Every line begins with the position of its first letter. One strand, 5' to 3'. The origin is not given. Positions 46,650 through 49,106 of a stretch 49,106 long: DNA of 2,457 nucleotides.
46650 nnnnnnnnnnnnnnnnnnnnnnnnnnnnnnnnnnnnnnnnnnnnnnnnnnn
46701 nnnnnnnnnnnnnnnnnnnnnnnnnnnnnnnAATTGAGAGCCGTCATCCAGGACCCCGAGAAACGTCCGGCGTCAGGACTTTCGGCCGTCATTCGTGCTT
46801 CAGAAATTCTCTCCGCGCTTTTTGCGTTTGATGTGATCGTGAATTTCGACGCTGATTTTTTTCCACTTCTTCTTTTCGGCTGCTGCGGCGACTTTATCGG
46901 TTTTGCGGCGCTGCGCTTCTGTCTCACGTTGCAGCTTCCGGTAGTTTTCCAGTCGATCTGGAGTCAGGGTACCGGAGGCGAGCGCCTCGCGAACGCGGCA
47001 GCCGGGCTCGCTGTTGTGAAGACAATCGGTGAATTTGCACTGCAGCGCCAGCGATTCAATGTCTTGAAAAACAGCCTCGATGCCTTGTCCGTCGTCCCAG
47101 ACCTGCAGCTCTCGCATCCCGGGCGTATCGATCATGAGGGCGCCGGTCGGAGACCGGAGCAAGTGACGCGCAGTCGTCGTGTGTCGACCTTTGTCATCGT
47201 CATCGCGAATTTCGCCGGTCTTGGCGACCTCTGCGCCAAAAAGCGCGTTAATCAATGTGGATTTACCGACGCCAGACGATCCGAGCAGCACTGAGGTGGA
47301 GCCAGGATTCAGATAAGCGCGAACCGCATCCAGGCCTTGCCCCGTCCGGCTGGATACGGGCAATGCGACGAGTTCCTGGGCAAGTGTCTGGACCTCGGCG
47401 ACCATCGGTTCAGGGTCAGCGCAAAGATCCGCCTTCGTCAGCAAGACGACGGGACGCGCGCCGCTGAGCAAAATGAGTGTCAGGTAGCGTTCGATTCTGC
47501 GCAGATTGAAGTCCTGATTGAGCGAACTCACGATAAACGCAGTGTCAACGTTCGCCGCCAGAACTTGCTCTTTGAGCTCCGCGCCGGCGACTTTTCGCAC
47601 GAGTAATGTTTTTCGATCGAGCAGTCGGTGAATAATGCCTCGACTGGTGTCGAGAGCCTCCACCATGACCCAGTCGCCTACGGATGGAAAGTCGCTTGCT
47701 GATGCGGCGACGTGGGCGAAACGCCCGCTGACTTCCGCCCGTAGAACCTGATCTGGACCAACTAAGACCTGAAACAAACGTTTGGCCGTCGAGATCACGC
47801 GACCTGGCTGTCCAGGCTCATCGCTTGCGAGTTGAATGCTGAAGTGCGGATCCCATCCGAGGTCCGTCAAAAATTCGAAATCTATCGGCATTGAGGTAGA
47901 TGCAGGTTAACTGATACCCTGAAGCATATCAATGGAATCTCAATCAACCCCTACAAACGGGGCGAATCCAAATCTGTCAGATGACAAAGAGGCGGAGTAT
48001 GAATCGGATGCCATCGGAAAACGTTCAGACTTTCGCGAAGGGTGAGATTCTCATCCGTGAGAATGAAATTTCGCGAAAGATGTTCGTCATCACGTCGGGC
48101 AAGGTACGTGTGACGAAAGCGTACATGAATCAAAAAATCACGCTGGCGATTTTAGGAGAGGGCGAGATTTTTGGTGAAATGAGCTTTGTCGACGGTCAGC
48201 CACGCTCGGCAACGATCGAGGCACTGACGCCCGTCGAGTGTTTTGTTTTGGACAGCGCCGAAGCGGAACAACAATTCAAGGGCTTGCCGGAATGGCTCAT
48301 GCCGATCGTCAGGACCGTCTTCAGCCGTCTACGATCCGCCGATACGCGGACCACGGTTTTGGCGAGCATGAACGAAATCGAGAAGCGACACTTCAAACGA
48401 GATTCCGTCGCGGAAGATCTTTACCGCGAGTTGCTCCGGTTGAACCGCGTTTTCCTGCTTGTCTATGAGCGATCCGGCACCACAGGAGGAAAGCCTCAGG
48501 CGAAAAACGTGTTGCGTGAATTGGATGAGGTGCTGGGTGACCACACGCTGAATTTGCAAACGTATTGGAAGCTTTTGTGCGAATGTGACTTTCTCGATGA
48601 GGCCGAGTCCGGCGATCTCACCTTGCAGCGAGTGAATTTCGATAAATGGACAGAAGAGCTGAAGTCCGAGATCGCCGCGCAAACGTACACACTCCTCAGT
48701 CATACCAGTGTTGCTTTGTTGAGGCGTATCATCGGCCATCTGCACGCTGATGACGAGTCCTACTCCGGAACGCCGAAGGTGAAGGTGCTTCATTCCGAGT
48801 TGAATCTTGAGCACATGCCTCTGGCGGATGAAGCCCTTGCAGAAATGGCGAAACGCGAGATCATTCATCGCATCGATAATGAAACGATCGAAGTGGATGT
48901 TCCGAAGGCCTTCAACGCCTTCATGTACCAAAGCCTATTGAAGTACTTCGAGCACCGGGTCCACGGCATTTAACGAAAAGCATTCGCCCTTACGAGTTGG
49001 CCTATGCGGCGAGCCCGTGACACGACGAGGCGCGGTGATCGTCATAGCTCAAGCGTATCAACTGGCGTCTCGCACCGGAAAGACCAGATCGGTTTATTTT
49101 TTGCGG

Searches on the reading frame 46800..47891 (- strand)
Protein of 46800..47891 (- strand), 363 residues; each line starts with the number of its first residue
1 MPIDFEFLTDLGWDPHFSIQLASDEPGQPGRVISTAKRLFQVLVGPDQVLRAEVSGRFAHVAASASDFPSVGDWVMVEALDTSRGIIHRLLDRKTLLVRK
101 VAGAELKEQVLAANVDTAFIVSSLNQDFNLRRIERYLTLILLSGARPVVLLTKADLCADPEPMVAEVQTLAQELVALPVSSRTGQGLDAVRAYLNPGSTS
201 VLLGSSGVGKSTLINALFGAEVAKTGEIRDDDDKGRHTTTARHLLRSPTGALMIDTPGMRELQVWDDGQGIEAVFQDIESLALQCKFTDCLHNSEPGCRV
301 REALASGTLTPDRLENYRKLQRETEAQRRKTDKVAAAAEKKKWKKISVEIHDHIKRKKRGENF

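Call 87: search_protein_families(library=pfam, proteins=[window:46800-47891:-], max_evalue=0.001)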
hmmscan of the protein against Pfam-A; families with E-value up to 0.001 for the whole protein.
window:46800-47891:- (363 aa): 4 families
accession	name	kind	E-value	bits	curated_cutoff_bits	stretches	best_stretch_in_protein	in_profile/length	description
PF03193.22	RsgA_GTPase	-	6.1e-51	173.1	30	1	91-265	2-174/174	RsgA GTPase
PF00005.33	ABC_tran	-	5.4e-09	37.2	25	1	188-282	2-80/137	ABC transporter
PF01926.29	MMR_HSR1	-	5.2e-08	33.4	21.9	1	201-284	3-79/113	50S ribosome-binding GTPase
PF00735.24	Septin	-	0.00072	19.3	26.2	0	201-240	8-47/280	Septin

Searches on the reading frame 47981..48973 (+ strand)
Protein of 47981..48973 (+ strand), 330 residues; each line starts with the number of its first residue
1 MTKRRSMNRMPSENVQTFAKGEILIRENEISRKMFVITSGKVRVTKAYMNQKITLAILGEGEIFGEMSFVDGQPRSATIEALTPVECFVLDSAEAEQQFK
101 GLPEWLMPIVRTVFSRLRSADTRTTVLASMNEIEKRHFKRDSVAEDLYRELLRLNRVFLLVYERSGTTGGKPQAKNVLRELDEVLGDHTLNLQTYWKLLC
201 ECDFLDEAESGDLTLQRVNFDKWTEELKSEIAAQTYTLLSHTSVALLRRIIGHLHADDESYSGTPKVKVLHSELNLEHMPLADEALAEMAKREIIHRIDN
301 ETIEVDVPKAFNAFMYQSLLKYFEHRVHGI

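Call 87: search_protein_families(library=pfam, proteins=[window:47981-48973:+], max_evalue=0.001)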
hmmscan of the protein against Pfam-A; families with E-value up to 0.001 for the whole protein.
window:47981-48973:+ (330 aa): 1 family
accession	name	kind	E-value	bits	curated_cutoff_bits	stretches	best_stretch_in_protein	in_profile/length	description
PF00027.35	cNMP_binding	-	1e-22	80.3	27.5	1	16-98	2-85/89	Cyclic nucleotide-binding domain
